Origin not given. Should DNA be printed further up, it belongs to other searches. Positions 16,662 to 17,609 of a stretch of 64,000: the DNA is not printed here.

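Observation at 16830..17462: Degenerate [FeFe]-hydrogenase H-cluster domain fused to a NiFe small-subunit half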

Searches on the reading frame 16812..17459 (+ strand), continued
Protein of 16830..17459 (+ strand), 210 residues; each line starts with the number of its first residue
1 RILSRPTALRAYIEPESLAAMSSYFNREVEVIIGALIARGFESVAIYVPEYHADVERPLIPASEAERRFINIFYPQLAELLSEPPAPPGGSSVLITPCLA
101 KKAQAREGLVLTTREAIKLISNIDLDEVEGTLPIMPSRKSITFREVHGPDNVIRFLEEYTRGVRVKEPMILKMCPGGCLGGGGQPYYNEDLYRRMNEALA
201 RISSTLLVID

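Call 66: find_encoding_contigs(protein=P0137, flank=6000, max_places=3)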
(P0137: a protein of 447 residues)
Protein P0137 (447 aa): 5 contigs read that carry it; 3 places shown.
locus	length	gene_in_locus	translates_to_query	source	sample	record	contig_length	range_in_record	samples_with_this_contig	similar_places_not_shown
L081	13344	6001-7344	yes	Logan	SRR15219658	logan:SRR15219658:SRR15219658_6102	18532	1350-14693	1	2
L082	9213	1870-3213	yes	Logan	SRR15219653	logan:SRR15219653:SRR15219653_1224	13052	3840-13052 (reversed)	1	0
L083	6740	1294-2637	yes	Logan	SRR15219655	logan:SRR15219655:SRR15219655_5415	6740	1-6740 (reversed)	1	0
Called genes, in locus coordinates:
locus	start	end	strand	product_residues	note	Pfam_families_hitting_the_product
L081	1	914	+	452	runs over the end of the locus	PF06808:DctM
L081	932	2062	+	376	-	PF03480:DctP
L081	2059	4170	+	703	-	PF03486:HI0933_like (faint), PF07992:Pyr_redox_2 (faint), PF00890:FAD_binding_2, PF01134:GIDA (faint), PF01266:DAO, PF12831:FAD_oxidored (weak)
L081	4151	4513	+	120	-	PF00037:Fer4 (faint), PF12838:Fer4_7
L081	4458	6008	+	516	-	PF01512:Complex1_51K, PF22461:SLBB_2 (faint), PF10531:SLBB (weak), PF10589:NADH_4Fe-4S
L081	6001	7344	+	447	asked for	PF13510:Fer2_4, PF10588:NADH-G_4Fe-4S_3, PF12838:Fer4_7 (weak), PF13187:Fer4_9 (weak), PF14697:Fer4_21, PF00037:Fer4 (weak), PF12838:Fer4_7 (weak), PF02906:Fe_hyd_lg_C, +2 more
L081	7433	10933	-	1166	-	PF00005:ABC_tran, PF02463:SMC_N (faint), PF13304:AAA_21 (faint), PF02687:FtsX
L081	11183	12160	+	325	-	PF23139:OB_YrrC, PF14520:HHH_5 (faint), PF14490:HHH_RecD2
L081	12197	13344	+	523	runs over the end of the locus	PF01443:Viral_helicase1 (faint), PF05127:NAT10_TcmA_helicase (faint), PF13086:AAA_11 (faint), PF13245:AAA_19, PF13604:AAA_30, PF18335:SH3_13, PF13538:UvrD_C_2, PF13811:DUF4186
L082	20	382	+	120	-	PF00037:Fer4 (faint), PF12838:Fer4_7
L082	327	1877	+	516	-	PF01512:Complex1_51K, PF22461:SLBB_2 (faint), PF10531:SLBB (weak), PF10589:NADH_4Fe-4S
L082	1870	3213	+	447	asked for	PF13510:Fer2_4, PF10588:NADH-G_4Fe-4S_3, PF12838:Fer4_7 (weak), PF13187:Fer4_9 (weak), PF14697:Fer4_21, PF00037:Fer4 (weak), PF12838:Fer4_7 (weak), PF02906:Fe_hyd_lg_C, +2 more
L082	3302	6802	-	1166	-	PF00005:ABC_tran, PF02463:SMC_N (faint), PF13304:AAA_21 (faint), PF02687:FtsX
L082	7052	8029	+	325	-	PF23139:OB_YrrC, PF14520:HHH_5 (faint), PF14490:HHH_RecD2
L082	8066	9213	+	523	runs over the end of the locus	PF01443:Viral_helicase1 (faint), PF05127:NAT10_TcmA_helicase (faint), PF13086:AAA_11 (faint), PF13245:AAA_19, PF13604:AAA_30, PF18335:SH3_13, PF13538:UvrD_C_2, PF13811:DUF4186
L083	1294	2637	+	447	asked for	PF13510:Fer2_4, PF10588:NADH-G_4Fe-4S_3, PF12838:Fer4_7 (weak), PF13187:Fer4_9 (weak), PF14697:Fer4_21, PF00037:Fer4 (weak), PF12838:Fer4_7 (weak), PF02906:Fe_hyd_lg_C, +2 more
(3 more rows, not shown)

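Call 70: find_encoding_contigs(protein=P0270, flank=8000, max_places=2)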
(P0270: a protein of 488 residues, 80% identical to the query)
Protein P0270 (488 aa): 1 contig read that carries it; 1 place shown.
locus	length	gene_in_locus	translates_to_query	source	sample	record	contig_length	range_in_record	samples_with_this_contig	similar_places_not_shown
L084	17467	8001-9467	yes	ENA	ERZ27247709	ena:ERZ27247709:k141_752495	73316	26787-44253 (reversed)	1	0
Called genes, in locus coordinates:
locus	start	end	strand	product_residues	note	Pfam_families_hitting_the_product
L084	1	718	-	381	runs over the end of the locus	PF07690:MFS_1, PF12832:MFS_1_like, PF07690:MFS_1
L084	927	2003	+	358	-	PF04055:Radical_SAM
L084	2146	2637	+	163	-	PF01750:HycI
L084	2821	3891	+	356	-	PF01590:GAF, PF13185:GAF_2, PF13492:GAF_3, PF01590:GAF, PF13185:GAF_2, PF13492:GAF_3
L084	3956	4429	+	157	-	PF01257:2Fe-2S_thioredx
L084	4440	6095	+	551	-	PF01512:Complex1_51K, PF10589:NADH_4Fe-4S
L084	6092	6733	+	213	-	PF00111:Fer2, PF13510:Fer2_4, PF10588:NADH-G_4Fe-4S_3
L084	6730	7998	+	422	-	PF00374:NiFeSe_Hases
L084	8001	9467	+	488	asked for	PF00037:Fer4 (faint), PF01058:Oxidored_q6, PF12797:Fer4_2 (faint), PF14697:Fer4_21 (faint), PF13484:Fer4_16 (faint), PF12838:Fer4_7, PF13237:Fer4_10 (faint), PF02906:Fe_hyd_lg_C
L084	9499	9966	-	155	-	PF02915:Rubrerythrin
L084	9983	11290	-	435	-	PF00374:NiFeSe_Hases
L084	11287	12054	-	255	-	PF01058:Oxidored_q6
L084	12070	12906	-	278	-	PF00175:NAD_binding_1, PF10418:DHODB_Fe-S_bind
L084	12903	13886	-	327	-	PF13746:Fer4_18 (faint), PF13183:Fer4_8 (faint), PF13534:Fer4_17 (faint), PF12838:Fer4_7 (faint), PF14697:Fer4_21 (faint), PF12797:Fer4_2 (faint), PF17179:Fer4_22, PF00037:Fer4 (weak), +2 more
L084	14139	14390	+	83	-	PF13384:HTH_23, PF13518:HTH_28, PF13551:HTH_29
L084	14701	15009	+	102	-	-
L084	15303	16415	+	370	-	PF01555:N6_N4_Mtase, PF01170:UPF0020 (faint), PF08241:Methyltransf_11 (faint), PF13649:Methyltransf_25 (faint)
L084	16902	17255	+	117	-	-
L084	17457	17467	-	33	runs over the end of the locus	-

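Call 71: search_protein_families(library=ncbifam, proteins=[L084:927-2000:+, L084:2821-3888:+, L084:6092-6730:+, L084:4440-6092:+], max_evalue=0.001)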
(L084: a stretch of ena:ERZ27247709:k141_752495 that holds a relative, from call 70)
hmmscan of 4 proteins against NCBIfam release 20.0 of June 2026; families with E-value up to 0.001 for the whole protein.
L084:927-2000:+ (358 aa): 63 families (the best 25 are shown)
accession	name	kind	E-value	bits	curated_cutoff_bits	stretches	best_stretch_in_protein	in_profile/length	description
TIGR04084.1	rSAM_AF0577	subfamily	3.8e-127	424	225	1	5-358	1-347/347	TIGR04084 family radical SAM/SPASM domain-containing protein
NF047865.1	rSAM_PapB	equivalog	5.4e-27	94.9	340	1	6-297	8-317/330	PapB family radical SAM/SPASM ranthipeptide maturase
TIGR03906.1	quino_hemo_SAM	equivalog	8.8e-17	60.9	453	1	8-299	101-417/467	quinohemoprotein amine dehydrogenase maturation protein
TIGR04064.1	rSAM_nif11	equivalog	1.1e-15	57.3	518.7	1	4-129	81-224/459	nif11-like peptide radical SAM maturase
TIGR03974.1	rSAM_six_Cys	equivalog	3e-15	56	425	1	8-162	104-278/451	thioether cross-link-forming SCIFF peptide maturase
TIGR03942.1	sulfatase_rSAM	equivalog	5.4e-14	52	349.45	1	9-317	9-346/363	anaerobic sulfatase maturase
TIGR03962.1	mycofact_rSAM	equivalog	1.2e-13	51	265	1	8-307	19-324/339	mycofactocin radical SAM maturase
TIGR04163.1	rSAM_cobopep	equivalog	5.1e-13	48.6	375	1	4-316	67-407/428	peptide-modifying radical SAM enzyme CbpB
NF050035.1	rSAM_WgK_link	exception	9.1e-13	47.9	650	1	3-130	11-144/367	radical SAM/SPASM peptide maturase WgkB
TIGR04083.1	rSAM_pep_methan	hypoth_equivalog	1.3e-12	47.4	300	1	7-177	6-184/376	TIGR04083 family peptide-modifying radical SAM enzyme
TIGR04068.1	rSAM_ocin_clost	equivalog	3.2e-12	46.1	500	1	7-130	90-233/462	Cys-rich peptide radical SAM maturase CcpM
NF040492.1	not_ScfB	exception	1.1e-11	44.4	855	1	9-164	103-278/450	ScfB-related radical SAM/SPASM orphan maturase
NF041707.1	rSAM_YhhB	equivalog_domain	1.2e-11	44.1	445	1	9-132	10-155/369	cyclophane-forming radical SAM/SPASM peptide maturase YhhB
NF041298.1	rSAM_mat_DynA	equivalog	8e-11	41.5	450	1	7-297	7-322/356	dynobactin maturation radical SAM/SPASM protein DynA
TIGR03978.1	rSAM_paired_1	equivalog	9e-11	41.2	370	1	6-146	88-244/466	His-Xaa-Ser system radical SAM maturase HxsB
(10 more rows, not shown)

L084:2821-3888:+ (356 aa): 5 families
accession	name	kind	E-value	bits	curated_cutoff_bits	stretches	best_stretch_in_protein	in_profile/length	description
NF008283.0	PRK11061.1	equivalog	5.3e-22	77.9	583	2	19-166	14-161/748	phosphoenolpyruvate--protein phosphotransferase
TIGR01817.1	nifA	equivalog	2.6e-17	62.8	528.85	2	7-165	4-162/534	nif-specific transcriptional activator NifA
NF047786.1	his_kin_MadS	equivalog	1.7e-10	40.6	500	1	263-342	113-189/434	MadS family sensor histidine kinase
NF011958.0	PRK15429.1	equivalog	1.4e-07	30.6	830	1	158-350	170-367/692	formate hydrogenlyase transcriptional activator FlhA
NF041606.1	dguan_cyc_DgcA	equivalog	2e-05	23.7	370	0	8-165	15-175/340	diguanylate cyclase DgcA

L084:6092-6730:+ (213 aa): 9 families
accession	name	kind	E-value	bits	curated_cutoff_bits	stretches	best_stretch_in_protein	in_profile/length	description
NF040763.1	FeFe_hydrog_A6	exception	1.1e-40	139.6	765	1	3-123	2-121/571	NADH-dependent [FeFe] hydrogenase, group A6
TIGR01973.1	NuoG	equivalog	9.6e-30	103.9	470.05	1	4-110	1-106/606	NADH-quinone oxidoreductase subunit NuoG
NF005745.0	PRK07569.1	equivalog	4.2e-29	101.6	333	1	3-117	5-118/238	bidirectional hydrogenase complex protein HoxU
NF009454.0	PRK12814.1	equivalog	2.6e-26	92.2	916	1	3-102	5-105/657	putative NADPH-dependent glutamate synthase small subunit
NF040762.1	Hydr_FeFe_Clost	exception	5.8e-26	91.2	900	1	3-116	2-114/572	ferredoxin hydrogenase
NF006305.0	PRK08493.1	equivalog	2.7e-24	85.3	591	1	2-119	2-116/819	NADH-quinone oxidoreductase subunit G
NF005895.0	PRK07860.1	equivalog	7.9e-24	83.7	802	1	2-109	18-126/811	NADH-quinone oxidoreductase subunit G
NF040831.1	sulfhyd_ShyD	equivalog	1.1e-11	44.8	460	1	121-175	157-212/240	NAD(P)-dependent hydrogenase/sulfhydrogenase 2 subunit delta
NF040836.1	sulfhyd_HydD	equivalog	2e-11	43.6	500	1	122-173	164-216/261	NADPH-dependent hydrogenase/sulfhydrogenase 1 subunit delta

L084:4440-6092:+ (551 aa): 6 families
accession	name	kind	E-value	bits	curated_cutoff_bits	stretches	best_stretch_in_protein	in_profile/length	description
TIGR01959.1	nuoF_fam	equivalog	2.3e-137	457.8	558.65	1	128-530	6-410/410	NADH-quinone oxidoreductase subunit NuoF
NF008436.0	PRK11278.1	equivalog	2e-107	359.9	749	1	133-535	24-431/448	NADH-quinone oxidoreductase subunit NuoF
NF010120.0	PRK13596.1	equivalog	2.8e-100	335.9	389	1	124-532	8-419/433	NADH-quinone oxidoreductase subunit NuoF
TIGR04481.1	PR_assoc_PrdC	equivalog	4.3e-10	39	490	1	156-406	73-286/425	proline reductase-associated electron transfer protein PrdC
NF003454.1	PRK05035.1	equivalog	2.9e-07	29.4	345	1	148-257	115-221/556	electron transport complex subunit RsxC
TIGR01945.1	rnfC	subfamily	3.5e-07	29.1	245.95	1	147-246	112-209/435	RnfABCDGE type electron transport complex subunit C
